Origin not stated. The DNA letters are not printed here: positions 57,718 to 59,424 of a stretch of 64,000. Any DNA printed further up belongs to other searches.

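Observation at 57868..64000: Chromosomal integron: long IntI with N-terminal extension, attI, and at least 6 low-GC cassettes encoding secreted/lipo/membrane proteins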

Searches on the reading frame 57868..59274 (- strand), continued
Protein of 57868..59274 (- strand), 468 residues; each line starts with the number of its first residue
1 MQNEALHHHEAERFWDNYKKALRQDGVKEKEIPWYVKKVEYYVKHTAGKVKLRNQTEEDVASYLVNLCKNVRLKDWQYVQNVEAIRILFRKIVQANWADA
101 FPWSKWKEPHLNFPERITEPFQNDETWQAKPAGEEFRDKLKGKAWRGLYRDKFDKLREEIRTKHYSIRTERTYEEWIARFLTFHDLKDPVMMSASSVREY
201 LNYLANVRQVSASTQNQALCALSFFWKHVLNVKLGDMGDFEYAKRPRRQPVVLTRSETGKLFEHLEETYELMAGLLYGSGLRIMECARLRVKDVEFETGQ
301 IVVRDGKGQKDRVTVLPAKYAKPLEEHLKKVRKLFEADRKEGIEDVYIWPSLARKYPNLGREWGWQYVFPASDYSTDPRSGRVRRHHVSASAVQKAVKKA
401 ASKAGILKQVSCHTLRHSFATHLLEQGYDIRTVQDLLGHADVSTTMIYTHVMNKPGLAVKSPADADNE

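Call 9: find_homologous_proteins(query=window:57868-59274:-, max_evalue=1e-10)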
Query window:57868-59274:- (468 aa): 8000 proteins with E <= 1e-10 among 8000 candidates; the best 120 are listed.
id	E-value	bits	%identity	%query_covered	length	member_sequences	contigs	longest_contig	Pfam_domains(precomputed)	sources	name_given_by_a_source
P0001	0.0e+0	1084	100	100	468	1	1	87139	PF13495.13,PF00589.28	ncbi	ncbi:MAG: integron integrase [Kiritimatiellia bacterium]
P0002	5.8e-202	690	63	99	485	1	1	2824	PF13495.13,PF00589.28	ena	-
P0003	1.3e-200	686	64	97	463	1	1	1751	PF13495.13,PF00589.28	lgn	-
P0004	1.7e-197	675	64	97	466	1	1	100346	PF13495.13,PF00589.28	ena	-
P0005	5.7e-197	674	60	99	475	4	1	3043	PF13495.13,PF00589.28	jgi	-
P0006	6.0e-197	674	60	97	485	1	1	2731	PF13495.13,PF00589.28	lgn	-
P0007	1.5e-195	669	61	97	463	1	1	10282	PF13495.13,PF00589.28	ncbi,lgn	-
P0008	1.3e-194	666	62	97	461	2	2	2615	PF13495.13,PF00589.28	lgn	-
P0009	4.7e-193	661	62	97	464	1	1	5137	PF13495.13,PF00589.28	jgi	jgi:integron integrase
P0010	2.9e-192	658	60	99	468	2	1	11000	PF13495.13,PF00589.28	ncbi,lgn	ncbi:MAG: integron integrase [Verrucomicrobiota bacterium]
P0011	7.0e-192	657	61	97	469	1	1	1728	PF13495.13,PF00589.28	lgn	-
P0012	2.7e-190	652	61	97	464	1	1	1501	PF13495.13,PF00589.28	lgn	-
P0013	7.6e-190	650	59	99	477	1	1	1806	PF13495.13,PF00589.28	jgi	jgi:integron integrase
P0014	1.8e-187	642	61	96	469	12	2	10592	PF13495.13,PF00589.28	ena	-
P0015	2.7e-187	642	59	97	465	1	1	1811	PF13495.13,PF00589.28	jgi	jgi:integron integrase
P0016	8.5e-187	640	60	97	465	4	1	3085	PF13495.13,PF00589.28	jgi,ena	-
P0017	2.1e-186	639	60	97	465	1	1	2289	PF13495.13,PF00589.28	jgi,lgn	jgi:integron integrase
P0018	8.6e-186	637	59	97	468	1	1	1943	PF13495.13,PF00589.28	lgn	-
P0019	3.2e-184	632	59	97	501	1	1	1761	PF13495.13,PF00589.28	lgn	-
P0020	1.3e-177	610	59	96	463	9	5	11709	PF13495.13,PF00589.28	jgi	-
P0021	1.7e-177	610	57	97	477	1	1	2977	PF13495.13,PF00589.28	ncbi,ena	-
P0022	1.0e-176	607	58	96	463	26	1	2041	PF13495.13,PF00589.28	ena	-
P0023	1.5e-175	603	59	97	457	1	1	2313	PF13495.13,PF00589.28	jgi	-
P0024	1.6e-175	603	57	97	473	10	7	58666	PF13495.13,PF00589.28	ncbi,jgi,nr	ncbi:MAG: integron integrase [Lentisphaerales bacterium]|jgi:integron integrase|nr:MAG: integron int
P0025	6.2e-175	601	58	96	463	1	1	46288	PF13495.13,PF00589.28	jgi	jgi:integron integrase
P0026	2.0e-172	593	56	99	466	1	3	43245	PF13495.13,PF00589.28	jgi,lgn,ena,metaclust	metaclust:\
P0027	5.8e-172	591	57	96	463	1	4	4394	PF13495.13,PF00589.28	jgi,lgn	jgi:integron integrase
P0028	5.8e-172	591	56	99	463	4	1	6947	PF13495.13,PF00589.28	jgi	-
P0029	9.7e-170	584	57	96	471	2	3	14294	PF13495.13,PF00589.28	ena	-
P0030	3.5e-168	579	56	97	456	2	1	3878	PF13495.13,PF00589.28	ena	-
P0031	5.7e-168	578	56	97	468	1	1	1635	PF13495.13,PF00589.28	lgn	-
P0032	4.9e-166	572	55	97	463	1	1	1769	PF13495.13,PF00589.28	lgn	-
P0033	7.1e-166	571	56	97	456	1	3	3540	PF13495.13,PF00589.28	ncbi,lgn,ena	-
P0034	1.2e-165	570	56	97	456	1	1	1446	PF13495.13,PF00589.28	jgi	jgi:integron integrase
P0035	1.9e-163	563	53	99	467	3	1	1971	PF13495.13,PF00589.28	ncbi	-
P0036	2.6e-163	563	55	96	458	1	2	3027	PF13495.13,PF00589.28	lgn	-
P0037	5.5e-163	562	55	96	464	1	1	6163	PF13495.13,PF00589.28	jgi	-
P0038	2.9e-162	559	56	96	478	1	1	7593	PF13495.13,PF00589.28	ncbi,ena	-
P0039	5.7e-162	558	54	97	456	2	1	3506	PF13495.13,PF00589.28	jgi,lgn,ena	-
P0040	1.1e-160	554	54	98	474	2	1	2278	PF13495.13,PF00589.28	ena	-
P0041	1.5e-160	554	56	94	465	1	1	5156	PF13495.13,PF00589.28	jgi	jgi:integron integrase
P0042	1.5e-159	550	53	97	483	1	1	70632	PF13495.13,PF00589.28,PF02899.24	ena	-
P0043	2.1e-159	550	55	97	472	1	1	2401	PF13495.13,PF00589.28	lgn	-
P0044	5.5e-158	545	55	96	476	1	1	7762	PF13495.13,PF00589.28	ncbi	-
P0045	9.6e-158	544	54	97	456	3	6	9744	PF13495.13,PF00589.28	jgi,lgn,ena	jgi:integron integrase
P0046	1.7e-155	537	53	97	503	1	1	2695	PF13495.13,PF00589.28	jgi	-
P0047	6.0e-155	535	52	99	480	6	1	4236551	PF13495.13,PF00589.28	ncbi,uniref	ncbi:integron integrase [Deferrisoma camini]|uniref:integron integrase n=1 Tax=Deferrisoma camini Ta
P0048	6.8e-155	535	54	97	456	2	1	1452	PF13495.13,PF00589.28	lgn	-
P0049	4.8e-153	529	53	91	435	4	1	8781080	PF13495.13,PF00589.28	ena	-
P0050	8.7e-153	528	55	93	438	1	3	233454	PF13495.13,PF00589.28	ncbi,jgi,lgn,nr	ncbi:MAG: integron integrase [Kiritimatiellia bacterium]|jgi:integron integrase|nr:integron integras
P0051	1.2e-152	528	69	68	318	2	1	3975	PF13495.13,PF00589.28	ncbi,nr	ncbi:MAG: integron integrase [Kiritimatiellae bacterium]|nr:integron integrase [Kiritimatiellia bact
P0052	1.7e-152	527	73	65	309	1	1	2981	PF13495.13,PF00589.28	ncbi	ncbi:integron integrase, partial [Verrucomicrobiota bacterium]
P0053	4.6e-152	526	54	97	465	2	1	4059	PF13495.13,PF00589.28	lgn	-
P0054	6.8e-152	525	53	97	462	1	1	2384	PF13495.13,PF00589.28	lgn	-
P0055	7.6e-151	522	54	96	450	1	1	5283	PF13495.13,PF00589.28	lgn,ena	-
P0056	3.6e-150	519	53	97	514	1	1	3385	PF13495.13,PF00589.28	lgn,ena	-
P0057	8.3e-150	518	52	97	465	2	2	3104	PF13495.13,PF00589.28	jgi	jgi:integron integrase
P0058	8.8e-150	518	51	99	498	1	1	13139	PF13495.13,PF00589.28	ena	-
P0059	1.3e-149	518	52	96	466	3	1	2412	PF13495.13,PF00589.28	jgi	-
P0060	3.4e-149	516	55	97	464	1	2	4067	PF13495.13,PF00589.28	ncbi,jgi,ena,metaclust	metaclust:\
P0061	1.5e-148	514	53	97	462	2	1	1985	PF13495.13,PF00589.28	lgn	-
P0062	7.8e-148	512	53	96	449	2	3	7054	PF13495.13,PF00589.28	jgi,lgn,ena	-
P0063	9.5e-147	508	70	66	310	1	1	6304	PF13495.13,PF00589.28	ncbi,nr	ncbi:MAG: integron integrase [Kiritimatiellae bacterium]|nr:integron integrase [Kiritimatiellia bact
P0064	2.3e-146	507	53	97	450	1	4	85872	PF13495.13,PF00589.28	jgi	jgi:integron integrase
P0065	2.3e-146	507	52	97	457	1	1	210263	PF13495.13,PF00589.28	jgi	jgi:integron integrase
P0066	2.7e-146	507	53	97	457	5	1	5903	PF13495.13,PF00589.28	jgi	jgi:integron integrase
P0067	4.4e-146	506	52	97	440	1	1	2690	PF13495.13,PF00589.28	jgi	jgi:integron integrase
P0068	7.9e-146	505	51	97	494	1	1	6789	PF13495.13,PF00589.28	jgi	-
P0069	9.2e-146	505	52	97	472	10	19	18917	PF13495.13,PF00589.28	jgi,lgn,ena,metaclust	metaclust:\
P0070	2.7e-145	503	51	97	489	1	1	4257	PF13495.13,PF00589.28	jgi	jgi:integron integrase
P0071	3.8e-145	503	54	92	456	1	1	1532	PF13495.13,PF00589.28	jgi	jgi:integron integrase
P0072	3.8e-145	503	52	96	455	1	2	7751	PF13495.13,PF00589.28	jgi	jgi:integron integrase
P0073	4.4e-145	503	52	96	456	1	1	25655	PF13495.13,PF00589.28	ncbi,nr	ncbi:MAG: integron integrase [Nitrospirae bacterium]|nr:integron integrase [Nitrospirota bacterium]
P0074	4.8e-145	503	52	97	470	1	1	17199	PF13495.13,PF00589.28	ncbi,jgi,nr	ncbi:MAG: integron integrase [Candidatus Competibacteraceae bacterium]|jgi:integron integrase|nr:int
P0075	8.6e-145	502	53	97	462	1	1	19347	PF13495.13,PF00589.28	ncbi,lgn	-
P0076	9.3e-145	502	52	97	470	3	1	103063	PF13495.13,PF00589.28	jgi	-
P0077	1.5e-144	501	52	97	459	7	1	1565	PF13495.13,PF00589.28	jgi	jgi:integron integrase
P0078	1.9e-144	501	52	96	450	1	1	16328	PF13495.13,PF00589.28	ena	-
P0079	2.1e-144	500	54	96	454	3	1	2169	PF13495.13,PF00589.28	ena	-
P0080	2.9e-144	500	53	96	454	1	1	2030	PF13495.13,PF00589.28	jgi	jgi:integron integrase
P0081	4.9e-144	499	50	97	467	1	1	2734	PF13495.13,PF00589.28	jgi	jgi:integron integrase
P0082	5.7e-144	499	52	97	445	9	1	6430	PF13495.13,PF00589.28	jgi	jgi:integron integrase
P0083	1.8e-143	497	51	97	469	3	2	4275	PF13495.13,PF00589.28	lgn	-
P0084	2.2e-143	497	52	96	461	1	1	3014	PF13495.13,PF00589.28,PF02899.24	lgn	-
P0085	2.9e-143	497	52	96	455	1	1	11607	PF13495.13,PF00589.28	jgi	jgi:integron integrase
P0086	3.3e-143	496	52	96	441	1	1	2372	PF13495.13,PF00589.28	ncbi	-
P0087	3.9e-143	496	50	97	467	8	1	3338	PF13495.13,PF00589.28,PF02899.24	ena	-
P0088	4.7e-143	496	52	97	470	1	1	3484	PF13495.13,PF00589.28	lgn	-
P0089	4.9e-143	496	51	96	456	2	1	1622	PF13495.13,PF00589.28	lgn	-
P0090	5.4e-143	496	52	97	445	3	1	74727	PF13495.13,PF00589.28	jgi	jgi:integron integrase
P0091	5.7e-143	496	51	96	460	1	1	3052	PF25200.2,PF13495.13,PF00589.28,PF02899.24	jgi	-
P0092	8.3e-143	495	51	96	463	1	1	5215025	PF13495.13,PF00589.28,PF02899.24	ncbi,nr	ncbi:MAG: site-specific integrase [bacterium]|nr:MAG: site-specific integrase [bacterium]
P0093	1.2e-142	495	52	96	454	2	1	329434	PF13495.13,PF00589.28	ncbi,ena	-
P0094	1.3e-142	494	53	96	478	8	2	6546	PF13495.13,PF00589.28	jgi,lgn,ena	-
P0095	1.4e-142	494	50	99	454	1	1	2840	PF13495.13,PF00589.28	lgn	-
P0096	1.5e-142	494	52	97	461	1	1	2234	PF13495.13,PF00589.28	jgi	-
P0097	2.4e-142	494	53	96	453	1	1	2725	PF13495.13,PF00589.28,PF02899.24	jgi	jgi:integron integrase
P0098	2.5e-142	494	51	96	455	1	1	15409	PF13495.13,PF00589.28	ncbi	-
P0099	3.0e-142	493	52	97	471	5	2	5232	PF13495.13,PF00589.28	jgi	-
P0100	3.9e-142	493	52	97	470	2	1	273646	PF13495.13,PF00589.28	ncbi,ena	-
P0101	4.3e-142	493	57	82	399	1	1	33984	PF13495.13,PF00589.28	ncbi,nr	ncbi:MAG: integron integrase [Deferrisomatales bacterium]|nr:integron integrase [Deferrisomatales ba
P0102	6.4e-142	492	52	97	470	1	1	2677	PF13495.13,PF00589.28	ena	-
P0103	6.4e-142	492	51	97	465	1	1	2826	PF13495.13,PF00589.28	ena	-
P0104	1.2e-141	491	52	97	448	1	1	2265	PF13495.13,PF00589.28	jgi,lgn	jgi:integron integrase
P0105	1.6e-141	491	53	97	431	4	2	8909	PF13495.13,PF00589.28,PF02899.24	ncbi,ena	-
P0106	1.7e-141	491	52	97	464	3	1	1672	PF13495.13,PF00589.28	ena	-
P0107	3.5e-141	490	52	96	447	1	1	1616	PF13495.13,PF00589.28,PF02899.24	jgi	jgi:integron integrase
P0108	3.5e-141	490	50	97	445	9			PF13495.13,PF00589.28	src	-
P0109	5.4e-141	489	49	96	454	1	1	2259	PF13495.13,PF00589.28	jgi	jgi:integron integrase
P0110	6.9e-141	489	51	98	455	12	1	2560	PF13495.13,PF00589.28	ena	-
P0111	7.3e-141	489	51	96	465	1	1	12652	PF13495.13,PF00589.28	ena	-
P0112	7.3e-141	489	48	97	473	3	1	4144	PF13495.13,PF00589.28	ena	-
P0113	8.1e-141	489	52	96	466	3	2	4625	PF13495.13,PF00589.28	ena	-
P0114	9.0e-141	488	53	97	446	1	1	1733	PF13495.13,PF00589.28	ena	-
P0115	1.1e-140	488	51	97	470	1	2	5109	PF13495.13,PF00589.28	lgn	-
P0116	1.4e-140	488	49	97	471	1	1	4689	PF13495.13,PF00589.28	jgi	-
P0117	1.4e-140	488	49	97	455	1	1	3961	PF13495.13,PF00589.28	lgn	-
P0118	1.7e-140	487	52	97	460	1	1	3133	PF13495.13,PF00589.28,PF02899.24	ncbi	ncbi:MAG: integron integrase [Nitrospirota bacterium]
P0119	2.3e-140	487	53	97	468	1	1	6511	PF13495.13,PF00589.28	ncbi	-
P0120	2.5e-140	487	50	97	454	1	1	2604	PF13495.13,PF00589.28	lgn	-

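Call 10: find_encoding_contigs(protein=P0001, flank=10000, max_places=4)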
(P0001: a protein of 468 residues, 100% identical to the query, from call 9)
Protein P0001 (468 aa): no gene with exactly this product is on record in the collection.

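Call 17: find_related_loci(query=window:57868-59274:-, collection=genome_contigs, flank=10000)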
Query window:57868-59274:- (468 aa) in genome_contigs; peptide patterns used: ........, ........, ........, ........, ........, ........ (x = any residue, [..] = any of these).
599 stretches matched a pattern (row limit reached: there are more); 588 encode a relative of the query (tblastn E <= 1e-3); the best 80 are kept; 80 distinct loci.
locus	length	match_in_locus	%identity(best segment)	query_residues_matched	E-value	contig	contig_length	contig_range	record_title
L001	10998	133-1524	60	1-464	0e+0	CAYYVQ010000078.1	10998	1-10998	MAG TPA_asm: uncultured Victivallales bacterium isolate SRP252850_co1_79 genome assembly, contig: NODE_11422_length_1099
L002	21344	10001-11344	52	12-464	3e-138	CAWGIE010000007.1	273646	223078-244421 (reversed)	MAG: uncultured bacterium isolate MFD02416.bin.2.262 genome assembly, contig: contig_16782, whole genome shotgun sequenc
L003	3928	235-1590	47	4-464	3e-139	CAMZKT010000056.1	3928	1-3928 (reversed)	uncultured Desulfocapsa sp. isolate RB_MAG_00021 genome assembly, contig: RB_MAG_00021_000000000073, whole genome shotgu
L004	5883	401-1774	46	11-464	4e-136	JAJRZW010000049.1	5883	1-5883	MAG: Deltaproteobacteria bacterium isolate Dive96_bin4.234 k141_2548648, whole genome shotgun sequence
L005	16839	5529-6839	50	9-465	5e-135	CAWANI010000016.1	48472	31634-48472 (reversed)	MAG: uncultured delta proteobacterium isolate MFD02923.bin.2.91 genome assembly, contig: contig_31118, whole genome shot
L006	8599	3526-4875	49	12-464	8e-135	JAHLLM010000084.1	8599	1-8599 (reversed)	MAG: Desulfobulbaceae bacterium isolate MAG127 NODE_8243_length_8599_cov_173.132022, whole genome shotgun sequence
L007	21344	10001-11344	50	13-464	1e-134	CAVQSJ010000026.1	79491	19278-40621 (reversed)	MAG: uncultured Gammaproteobacteria bacterium isolate MFD00032.bin.3.452 genome assembly, contig: contig_64553, whole ge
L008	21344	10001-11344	49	13-464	3e-134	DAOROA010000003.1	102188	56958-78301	MAG TPA_asm: Candidatus Competibacter sp. isolate AMR_MDS_5433 NODE_128_length_102188_cov_6.919546, whole genome shotgun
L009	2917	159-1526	47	11-464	5e-140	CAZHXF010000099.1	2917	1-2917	MAG TPA_asm: uncultured Desulfuromonas sp. isolate binchicken_co181_341 genome assembly, contig: NODE_84634_length_2917_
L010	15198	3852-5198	49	13-465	1e-133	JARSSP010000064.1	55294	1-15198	MAG: Candidatus Contendobacter sp. isolate SCELSE-3-Con NODE_606_length_55294_cov_126.297417, whole genome shotgun seque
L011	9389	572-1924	50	14-464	3e-133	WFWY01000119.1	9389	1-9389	MAG: Thiotrichaceae bacterium isolate S141_29 k151_333599, whole genome shotgun sequence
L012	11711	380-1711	50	13-467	7e-133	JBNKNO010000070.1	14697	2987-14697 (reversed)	MAG: Rhodocyclaceae bacterium isolate G2.bin.13.strict NODE_70_length_14697_cov_17.911696, whole genome shotgun sequence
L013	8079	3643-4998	47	12-464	1e-132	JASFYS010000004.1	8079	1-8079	MAG: Desulfuromusa sp. isolate MAY_MAG_00005 ALL_000000010533, whole genome shotgun sequence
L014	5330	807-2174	47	11-464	3e-133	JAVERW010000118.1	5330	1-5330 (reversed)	MAG: Desulfuromonadaceae bacterium isolate BF1_32 scaffold_20969_c1_biofilm_2017, whole genome shotgun sequence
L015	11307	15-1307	48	32-464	4e-132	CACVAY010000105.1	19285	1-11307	MAG: uncultured Thiotrichaceae bacterium isolate HLG_WM_MAG_07 genome assembly, contig: NODE_451_length_19285_cov_52.203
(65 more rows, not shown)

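Call 28: search_solved_structures(query=window:57868-59274:-, show_alignments=1, max_evalue=1e-10)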
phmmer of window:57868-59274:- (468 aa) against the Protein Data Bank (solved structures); distinct sequences matched with E-value up to 1e-10: 7.
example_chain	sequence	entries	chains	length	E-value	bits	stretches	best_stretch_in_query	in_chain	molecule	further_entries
2a3v_A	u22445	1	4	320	5.1e-81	276.5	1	156-463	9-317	site-specific recombinase IntI4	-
4a8e_A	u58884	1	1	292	2.9e-32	115.7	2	382-454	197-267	PROBABLE TYROSINE RECOMBINASE XERC-LIKE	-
5hxy_A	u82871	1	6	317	3.8e-32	115.4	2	384-452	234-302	Tyrosine recombinase XerA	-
1a0p_A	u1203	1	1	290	7e-18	68.3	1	395-453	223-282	SITE-SPECIFIC RECOMBINASE XERD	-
5dcf_A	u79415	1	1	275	2e-17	66.8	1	395-453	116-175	Tyrosine recombinase XerD,DNA translocase FtsK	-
9i5v_14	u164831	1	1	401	1.3e-14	57.6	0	389-452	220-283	Ribosome-associated translation inhibitor RaiA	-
5jjv_A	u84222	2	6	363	2.6e-11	46.7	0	393-451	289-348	Tyrosine recombinase XerH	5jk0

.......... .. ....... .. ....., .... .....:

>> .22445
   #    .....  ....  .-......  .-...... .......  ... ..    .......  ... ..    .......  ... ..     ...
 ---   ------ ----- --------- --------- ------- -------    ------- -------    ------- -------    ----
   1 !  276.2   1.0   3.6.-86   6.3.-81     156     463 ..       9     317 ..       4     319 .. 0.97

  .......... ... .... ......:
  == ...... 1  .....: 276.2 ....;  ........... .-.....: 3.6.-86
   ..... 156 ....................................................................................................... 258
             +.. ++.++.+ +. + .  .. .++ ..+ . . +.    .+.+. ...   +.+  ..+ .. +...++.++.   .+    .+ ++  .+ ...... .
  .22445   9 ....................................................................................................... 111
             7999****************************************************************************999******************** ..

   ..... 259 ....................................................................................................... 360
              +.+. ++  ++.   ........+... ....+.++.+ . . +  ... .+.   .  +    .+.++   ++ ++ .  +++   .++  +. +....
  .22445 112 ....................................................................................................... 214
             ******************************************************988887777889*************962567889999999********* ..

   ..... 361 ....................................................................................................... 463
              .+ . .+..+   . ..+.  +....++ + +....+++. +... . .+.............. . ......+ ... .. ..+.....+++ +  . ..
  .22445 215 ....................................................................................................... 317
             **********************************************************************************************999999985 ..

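Call 39: predict_structure(alignment_id=A1)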
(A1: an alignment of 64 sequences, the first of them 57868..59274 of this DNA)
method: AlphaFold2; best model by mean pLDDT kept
length: 468 residues; sequences in the alignment: 64
mean_pLDDT: 86.0   pTM: 0.57
mean pLDDT of the five models: 86.0, 85.1, 84.1, 83.8, 83.3
residues with pLDDT >= 90: 269; 70-90: 139; 50-70: 44; < 50: 16
segments of 3 or more residues with pLDDT < 50: 441-455
pLDDT, mean of each block of 10 residues (from residue 1): 70 96 97 97 82 90 92 93 98 96 96 85 54 77 88 96 86 96 95 94 94 89 94 74 63 95 97 95 81 87 76 91 94 92 85 82 81 88 90 96 97 93 87 77 37 52 78
secondary structure, 60 per line:
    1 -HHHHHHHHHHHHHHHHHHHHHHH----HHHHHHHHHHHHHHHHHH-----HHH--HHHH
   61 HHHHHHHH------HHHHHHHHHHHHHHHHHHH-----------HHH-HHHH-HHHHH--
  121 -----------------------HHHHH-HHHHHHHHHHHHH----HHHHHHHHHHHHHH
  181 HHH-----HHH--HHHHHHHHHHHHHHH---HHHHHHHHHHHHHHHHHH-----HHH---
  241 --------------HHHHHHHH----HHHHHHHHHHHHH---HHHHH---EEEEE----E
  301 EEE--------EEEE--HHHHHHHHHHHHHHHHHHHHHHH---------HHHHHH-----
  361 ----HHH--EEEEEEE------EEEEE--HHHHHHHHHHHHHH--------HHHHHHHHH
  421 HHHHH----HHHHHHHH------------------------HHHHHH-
elements in order: H2-24 H29-46 H57-68 H75-93 H109-112 H114-118 H144-148 H150-162 H167-183 H194-208 H212-229 H255-262 H267-279 H283-287 E291-295 E300-303 E312-315 H318-340 H350-355 E370-376 E383-387 H390-403 H412-425 H430-437 H462-467
